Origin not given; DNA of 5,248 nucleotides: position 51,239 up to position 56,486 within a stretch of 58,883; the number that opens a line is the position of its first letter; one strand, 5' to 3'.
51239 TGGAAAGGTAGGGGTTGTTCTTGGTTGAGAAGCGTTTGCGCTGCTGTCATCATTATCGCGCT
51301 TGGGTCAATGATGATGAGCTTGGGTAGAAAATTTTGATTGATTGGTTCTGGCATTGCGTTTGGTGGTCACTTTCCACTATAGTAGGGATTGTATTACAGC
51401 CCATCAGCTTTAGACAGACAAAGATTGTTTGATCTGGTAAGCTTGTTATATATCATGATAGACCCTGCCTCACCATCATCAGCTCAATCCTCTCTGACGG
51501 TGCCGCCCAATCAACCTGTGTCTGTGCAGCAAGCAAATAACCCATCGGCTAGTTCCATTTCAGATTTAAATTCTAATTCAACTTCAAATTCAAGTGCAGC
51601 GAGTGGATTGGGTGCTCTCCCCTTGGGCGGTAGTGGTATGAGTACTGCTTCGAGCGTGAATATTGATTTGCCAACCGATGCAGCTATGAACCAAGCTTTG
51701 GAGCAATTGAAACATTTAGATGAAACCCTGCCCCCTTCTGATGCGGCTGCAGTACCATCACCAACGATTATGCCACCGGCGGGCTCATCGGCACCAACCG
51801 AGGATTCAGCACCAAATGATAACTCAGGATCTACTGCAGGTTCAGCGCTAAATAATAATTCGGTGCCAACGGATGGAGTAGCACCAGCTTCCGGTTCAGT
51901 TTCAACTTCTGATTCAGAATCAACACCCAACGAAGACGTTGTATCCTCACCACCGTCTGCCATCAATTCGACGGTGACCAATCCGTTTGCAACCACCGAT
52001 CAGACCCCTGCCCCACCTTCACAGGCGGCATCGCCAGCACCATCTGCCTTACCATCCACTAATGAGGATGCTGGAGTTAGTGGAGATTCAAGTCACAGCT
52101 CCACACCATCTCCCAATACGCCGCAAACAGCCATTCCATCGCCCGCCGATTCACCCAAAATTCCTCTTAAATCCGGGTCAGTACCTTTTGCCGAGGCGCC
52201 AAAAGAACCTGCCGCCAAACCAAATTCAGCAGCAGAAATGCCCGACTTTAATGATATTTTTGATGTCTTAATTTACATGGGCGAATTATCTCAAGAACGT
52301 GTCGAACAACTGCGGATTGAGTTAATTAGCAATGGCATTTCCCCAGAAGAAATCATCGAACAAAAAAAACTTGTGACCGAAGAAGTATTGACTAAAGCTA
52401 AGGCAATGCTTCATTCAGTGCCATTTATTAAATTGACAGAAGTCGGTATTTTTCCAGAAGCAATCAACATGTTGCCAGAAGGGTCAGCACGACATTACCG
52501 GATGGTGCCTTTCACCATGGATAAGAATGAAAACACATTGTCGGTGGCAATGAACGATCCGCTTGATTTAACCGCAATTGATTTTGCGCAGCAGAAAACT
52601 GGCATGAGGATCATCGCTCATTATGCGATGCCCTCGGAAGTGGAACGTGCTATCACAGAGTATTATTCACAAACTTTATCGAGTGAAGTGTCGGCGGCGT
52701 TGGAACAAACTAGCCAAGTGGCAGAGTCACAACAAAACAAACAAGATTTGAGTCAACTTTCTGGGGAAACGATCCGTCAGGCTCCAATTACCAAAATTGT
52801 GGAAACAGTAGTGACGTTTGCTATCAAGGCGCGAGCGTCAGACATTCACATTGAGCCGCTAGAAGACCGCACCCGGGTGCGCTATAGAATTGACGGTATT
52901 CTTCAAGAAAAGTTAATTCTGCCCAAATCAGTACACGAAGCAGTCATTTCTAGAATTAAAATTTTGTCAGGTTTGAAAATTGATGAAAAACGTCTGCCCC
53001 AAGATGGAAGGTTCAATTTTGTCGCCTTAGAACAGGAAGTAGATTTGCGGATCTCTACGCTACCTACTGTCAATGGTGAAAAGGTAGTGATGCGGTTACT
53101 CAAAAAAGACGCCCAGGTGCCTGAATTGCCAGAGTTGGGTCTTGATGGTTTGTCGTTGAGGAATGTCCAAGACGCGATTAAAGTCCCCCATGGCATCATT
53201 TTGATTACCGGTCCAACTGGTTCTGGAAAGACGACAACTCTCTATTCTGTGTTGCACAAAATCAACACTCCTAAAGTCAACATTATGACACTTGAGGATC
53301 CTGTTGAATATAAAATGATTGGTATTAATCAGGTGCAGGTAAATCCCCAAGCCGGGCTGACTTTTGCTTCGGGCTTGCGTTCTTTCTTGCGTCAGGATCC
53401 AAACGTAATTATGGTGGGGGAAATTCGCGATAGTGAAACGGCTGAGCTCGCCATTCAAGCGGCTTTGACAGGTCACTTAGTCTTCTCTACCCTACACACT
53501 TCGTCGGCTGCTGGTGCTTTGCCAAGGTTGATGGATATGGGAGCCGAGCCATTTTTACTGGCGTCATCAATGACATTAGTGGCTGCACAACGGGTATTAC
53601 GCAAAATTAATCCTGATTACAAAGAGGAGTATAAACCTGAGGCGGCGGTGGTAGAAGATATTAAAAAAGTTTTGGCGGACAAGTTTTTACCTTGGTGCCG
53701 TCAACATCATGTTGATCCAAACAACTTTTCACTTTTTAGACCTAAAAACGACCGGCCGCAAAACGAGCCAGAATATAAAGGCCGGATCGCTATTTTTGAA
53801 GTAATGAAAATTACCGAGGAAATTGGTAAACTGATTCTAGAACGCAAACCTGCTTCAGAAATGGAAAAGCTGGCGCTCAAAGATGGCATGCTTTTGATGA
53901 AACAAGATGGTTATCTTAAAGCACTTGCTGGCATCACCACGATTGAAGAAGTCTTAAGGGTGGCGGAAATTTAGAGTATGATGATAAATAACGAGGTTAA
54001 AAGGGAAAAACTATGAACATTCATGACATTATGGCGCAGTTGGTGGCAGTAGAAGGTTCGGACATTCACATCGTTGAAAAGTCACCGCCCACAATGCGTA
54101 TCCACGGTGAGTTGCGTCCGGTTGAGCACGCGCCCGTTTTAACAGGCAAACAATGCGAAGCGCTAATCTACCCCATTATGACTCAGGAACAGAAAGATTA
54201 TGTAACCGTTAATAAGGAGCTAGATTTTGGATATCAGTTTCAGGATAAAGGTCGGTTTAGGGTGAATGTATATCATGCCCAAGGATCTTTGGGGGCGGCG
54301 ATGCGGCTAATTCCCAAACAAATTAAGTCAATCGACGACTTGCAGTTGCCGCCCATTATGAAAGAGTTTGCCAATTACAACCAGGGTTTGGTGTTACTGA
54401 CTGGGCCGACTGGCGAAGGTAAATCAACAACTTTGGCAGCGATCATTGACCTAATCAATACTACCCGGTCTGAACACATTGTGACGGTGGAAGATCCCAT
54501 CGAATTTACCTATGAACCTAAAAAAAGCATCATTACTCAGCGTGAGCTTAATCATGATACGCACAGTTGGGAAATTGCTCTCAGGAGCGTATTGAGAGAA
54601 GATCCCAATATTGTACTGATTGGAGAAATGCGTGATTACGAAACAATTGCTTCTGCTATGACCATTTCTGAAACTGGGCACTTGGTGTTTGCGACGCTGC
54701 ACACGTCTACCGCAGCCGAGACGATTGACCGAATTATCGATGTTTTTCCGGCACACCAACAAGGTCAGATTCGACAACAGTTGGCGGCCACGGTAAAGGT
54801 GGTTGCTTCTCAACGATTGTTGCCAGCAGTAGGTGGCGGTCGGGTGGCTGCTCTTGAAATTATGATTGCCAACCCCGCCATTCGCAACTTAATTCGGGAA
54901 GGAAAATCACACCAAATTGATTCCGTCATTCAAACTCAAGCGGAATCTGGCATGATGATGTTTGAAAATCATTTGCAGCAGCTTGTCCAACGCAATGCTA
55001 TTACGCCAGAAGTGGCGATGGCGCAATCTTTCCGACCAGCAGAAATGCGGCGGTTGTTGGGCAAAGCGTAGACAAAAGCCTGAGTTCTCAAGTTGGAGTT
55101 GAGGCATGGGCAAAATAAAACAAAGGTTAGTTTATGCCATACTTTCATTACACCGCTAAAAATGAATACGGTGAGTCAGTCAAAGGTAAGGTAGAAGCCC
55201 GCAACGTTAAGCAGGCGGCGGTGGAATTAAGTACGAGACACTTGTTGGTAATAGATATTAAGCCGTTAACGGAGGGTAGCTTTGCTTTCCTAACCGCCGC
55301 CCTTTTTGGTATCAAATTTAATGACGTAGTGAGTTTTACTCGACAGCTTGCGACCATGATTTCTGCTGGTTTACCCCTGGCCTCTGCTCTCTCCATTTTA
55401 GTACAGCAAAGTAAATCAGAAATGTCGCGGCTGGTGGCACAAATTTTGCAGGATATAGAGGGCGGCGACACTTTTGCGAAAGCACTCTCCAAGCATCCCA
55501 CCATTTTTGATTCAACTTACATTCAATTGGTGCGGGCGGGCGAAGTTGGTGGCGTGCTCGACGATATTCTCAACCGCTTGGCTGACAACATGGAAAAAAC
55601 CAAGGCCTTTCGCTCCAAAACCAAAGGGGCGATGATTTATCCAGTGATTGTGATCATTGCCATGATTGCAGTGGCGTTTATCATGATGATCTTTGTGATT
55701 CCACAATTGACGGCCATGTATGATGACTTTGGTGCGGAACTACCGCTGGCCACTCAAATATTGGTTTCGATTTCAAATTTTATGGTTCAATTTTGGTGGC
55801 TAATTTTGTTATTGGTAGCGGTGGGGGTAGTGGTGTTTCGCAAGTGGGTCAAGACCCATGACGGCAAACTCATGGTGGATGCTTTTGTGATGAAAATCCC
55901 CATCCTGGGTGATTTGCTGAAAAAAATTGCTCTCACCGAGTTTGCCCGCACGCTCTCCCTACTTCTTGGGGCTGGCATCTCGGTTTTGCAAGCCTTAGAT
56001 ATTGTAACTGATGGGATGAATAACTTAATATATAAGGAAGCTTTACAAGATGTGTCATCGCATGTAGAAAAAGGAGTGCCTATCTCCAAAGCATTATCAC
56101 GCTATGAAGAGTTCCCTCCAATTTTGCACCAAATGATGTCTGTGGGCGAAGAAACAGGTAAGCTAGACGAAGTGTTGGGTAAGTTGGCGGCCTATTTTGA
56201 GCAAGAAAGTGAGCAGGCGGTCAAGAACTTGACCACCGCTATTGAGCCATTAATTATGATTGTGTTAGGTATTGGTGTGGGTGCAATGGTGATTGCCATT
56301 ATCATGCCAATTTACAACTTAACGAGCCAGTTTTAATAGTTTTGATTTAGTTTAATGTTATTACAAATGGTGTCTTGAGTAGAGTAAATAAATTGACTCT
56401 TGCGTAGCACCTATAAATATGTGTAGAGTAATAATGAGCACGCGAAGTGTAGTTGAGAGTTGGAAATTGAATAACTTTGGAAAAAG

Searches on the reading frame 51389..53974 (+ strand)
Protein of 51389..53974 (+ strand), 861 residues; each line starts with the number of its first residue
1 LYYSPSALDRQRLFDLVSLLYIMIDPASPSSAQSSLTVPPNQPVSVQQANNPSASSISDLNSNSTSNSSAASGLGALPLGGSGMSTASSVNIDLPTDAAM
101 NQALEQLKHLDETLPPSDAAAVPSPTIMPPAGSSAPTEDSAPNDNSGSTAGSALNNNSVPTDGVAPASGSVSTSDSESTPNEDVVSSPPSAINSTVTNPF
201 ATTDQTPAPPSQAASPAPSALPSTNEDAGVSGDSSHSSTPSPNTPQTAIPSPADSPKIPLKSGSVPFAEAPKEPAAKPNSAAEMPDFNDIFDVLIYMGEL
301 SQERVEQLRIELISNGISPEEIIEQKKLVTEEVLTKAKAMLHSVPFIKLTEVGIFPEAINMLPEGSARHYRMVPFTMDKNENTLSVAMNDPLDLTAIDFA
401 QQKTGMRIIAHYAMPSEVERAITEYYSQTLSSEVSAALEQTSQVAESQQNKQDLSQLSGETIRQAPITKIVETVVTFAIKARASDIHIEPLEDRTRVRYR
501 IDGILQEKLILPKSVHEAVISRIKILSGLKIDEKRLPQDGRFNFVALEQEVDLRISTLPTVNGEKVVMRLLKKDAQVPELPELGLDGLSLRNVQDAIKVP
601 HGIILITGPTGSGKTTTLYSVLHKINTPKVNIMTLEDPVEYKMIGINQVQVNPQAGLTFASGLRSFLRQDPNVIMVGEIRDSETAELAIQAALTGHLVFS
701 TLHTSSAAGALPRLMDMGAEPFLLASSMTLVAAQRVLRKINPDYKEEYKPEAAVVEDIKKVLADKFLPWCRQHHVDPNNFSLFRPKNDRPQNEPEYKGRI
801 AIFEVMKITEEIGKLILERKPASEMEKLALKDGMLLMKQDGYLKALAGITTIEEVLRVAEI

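Call 51: search_protein_families(library=pfam, proteins=[window:51389-53974:+], max_evalue=0.00001)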
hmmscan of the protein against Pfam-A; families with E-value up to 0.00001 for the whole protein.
window:51389-53974:+ (861 aa): 2 families
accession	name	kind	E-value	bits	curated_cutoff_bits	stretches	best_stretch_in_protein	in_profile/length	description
PF00437.27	T2SSE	-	7.9e-124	413.5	24.9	1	464-857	5-370/370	Type II/IV secretion system protein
PF05157.20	MshEN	-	8.1e-16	58.2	23.1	1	343-431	2-89/90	MshEN domain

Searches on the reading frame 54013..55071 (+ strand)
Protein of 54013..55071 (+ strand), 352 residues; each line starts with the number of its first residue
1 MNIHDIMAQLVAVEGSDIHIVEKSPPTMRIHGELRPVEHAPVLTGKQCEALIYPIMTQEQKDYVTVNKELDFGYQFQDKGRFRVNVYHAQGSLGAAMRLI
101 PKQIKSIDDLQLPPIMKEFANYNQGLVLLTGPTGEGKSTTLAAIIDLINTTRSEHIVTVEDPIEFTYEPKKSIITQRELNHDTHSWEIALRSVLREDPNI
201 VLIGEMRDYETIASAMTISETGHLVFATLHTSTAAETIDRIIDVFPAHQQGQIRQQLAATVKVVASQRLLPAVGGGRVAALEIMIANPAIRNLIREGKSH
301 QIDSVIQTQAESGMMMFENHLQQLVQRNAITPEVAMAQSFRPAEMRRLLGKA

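Call 51: search_protein_families(library=pfam, proteins=[window:54013-55071:+], max_evalue=0.00001)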
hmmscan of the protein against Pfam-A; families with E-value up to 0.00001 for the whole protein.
window:54013-55071:+ (352 aa): 1 family
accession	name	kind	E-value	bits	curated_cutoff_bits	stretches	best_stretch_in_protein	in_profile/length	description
PF00437.27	T2SSE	-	2.8e-43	148.4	24.9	1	3-271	12-279/370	Type II/IV secretion system protein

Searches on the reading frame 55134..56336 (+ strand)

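Call 51: search_protein_families(library=pfam, proteins=[window:55134-56336:+], max_evalue=0.00001)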
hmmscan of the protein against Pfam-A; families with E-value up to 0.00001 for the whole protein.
window:55134-56336:+ (400 aa): 1 family
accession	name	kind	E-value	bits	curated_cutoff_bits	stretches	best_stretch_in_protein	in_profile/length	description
PF00482.28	T2SSF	-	2.9e-65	218.3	25.2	2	68-190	1-125/125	Type II secretion system (T2SS), protein F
